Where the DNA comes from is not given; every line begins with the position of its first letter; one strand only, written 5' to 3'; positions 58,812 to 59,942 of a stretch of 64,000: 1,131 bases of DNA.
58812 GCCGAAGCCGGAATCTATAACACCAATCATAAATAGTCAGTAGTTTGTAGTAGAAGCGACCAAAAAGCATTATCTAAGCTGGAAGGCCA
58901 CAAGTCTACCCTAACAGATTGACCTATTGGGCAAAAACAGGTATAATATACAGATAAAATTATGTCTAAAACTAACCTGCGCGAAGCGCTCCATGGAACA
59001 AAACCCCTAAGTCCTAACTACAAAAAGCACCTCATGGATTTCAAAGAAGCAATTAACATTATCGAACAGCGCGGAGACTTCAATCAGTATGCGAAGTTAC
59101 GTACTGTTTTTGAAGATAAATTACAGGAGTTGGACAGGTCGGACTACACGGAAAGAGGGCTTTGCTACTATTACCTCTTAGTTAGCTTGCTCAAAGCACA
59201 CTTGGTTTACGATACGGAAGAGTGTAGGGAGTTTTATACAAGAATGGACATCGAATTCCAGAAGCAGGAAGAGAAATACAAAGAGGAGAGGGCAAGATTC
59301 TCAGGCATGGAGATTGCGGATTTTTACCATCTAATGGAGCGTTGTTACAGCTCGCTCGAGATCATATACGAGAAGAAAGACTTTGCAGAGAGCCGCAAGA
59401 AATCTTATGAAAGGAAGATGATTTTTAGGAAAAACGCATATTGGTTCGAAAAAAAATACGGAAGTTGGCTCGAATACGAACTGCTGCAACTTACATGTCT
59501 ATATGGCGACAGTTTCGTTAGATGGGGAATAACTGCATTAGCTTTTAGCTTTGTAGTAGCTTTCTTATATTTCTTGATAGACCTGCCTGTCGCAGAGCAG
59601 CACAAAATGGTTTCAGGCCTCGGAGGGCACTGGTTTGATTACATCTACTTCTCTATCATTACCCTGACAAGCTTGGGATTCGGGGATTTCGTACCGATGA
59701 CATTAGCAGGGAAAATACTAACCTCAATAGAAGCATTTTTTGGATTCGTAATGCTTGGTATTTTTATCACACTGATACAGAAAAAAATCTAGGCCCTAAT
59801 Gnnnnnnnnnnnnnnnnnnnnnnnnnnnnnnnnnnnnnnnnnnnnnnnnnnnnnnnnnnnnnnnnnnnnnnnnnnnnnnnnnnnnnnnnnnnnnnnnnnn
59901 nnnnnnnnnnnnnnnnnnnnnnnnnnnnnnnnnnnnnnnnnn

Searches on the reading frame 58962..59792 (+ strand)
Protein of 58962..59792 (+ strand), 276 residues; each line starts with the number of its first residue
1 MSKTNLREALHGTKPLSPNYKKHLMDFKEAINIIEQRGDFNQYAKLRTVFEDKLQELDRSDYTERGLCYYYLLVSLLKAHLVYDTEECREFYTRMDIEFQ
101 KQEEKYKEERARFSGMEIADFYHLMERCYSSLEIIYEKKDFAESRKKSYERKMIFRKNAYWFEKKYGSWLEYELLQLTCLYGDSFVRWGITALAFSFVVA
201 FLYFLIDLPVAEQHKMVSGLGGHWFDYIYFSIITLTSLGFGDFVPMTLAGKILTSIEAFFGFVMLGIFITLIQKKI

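Call 31: find_encoding_contigs(protein=window:58962-59792:+, flank=3000, max_places=10)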
Protein window:58962-59792:+ (276 aa): 24 contigs read that carry it; 6 places shown.
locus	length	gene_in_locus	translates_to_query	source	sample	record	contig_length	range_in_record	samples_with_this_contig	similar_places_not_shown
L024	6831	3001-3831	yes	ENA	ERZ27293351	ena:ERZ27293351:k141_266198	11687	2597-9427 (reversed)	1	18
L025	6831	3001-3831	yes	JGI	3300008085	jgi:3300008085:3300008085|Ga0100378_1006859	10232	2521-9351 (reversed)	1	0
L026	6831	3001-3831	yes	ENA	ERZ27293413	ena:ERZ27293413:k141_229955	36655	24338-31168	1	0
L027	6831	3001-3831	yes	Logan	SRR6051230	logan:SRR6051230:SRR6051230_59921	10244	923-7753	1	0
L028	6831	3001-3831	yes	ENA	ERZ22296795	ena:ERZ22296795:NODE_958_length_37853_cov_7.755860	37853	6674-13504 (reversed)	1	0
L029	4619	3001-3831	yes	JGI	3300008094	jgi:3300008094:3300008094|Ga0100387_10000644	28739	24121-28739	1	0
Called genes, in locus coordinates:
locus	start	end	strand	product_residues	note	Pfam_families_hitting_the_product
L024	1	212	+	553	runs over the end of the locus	PF13196:DUF4012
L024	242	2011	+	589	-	PF00117:GATase, PF07722:Peptidase_C26 (weak), PF02540:NAD_synthase (weak), PF00958:GMP_synt_C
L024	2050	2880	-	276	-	PF01177:Asp_Glu_race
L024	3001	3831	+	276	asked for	PF07885:Ion_trans_2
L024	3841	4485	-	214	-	-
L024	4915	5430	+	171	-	PF00588:SpoU_methylase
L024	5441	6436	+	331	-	PF00704:Glyco_hydro_18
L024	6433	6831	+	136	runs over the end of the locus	PF02130:YbeY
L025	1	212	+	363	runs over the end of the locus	?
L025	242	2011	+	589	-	PF00117:GATase, PF07722:Peptidase_C26 (weak), PF02540:NAD_synthase (weak), PF00958:GMP_synt_C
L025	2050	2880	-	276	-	PF01177:Asp_Glu_race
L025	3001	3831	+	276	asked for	PF07885:Ion_trans_2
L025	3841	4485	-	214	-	-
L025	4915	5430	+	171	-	PF00588:SpoU_methylase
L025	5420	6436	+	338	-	PF00704:Glyco_hydro_18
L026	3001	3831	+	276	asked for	PF07885:Ion_trans_2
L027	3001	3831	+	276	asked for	PF07885:Ion_trans_2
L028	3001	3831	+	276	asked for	PF07885:Ion_trans_2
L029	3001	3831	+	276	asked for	PF07885:Ion_trans_2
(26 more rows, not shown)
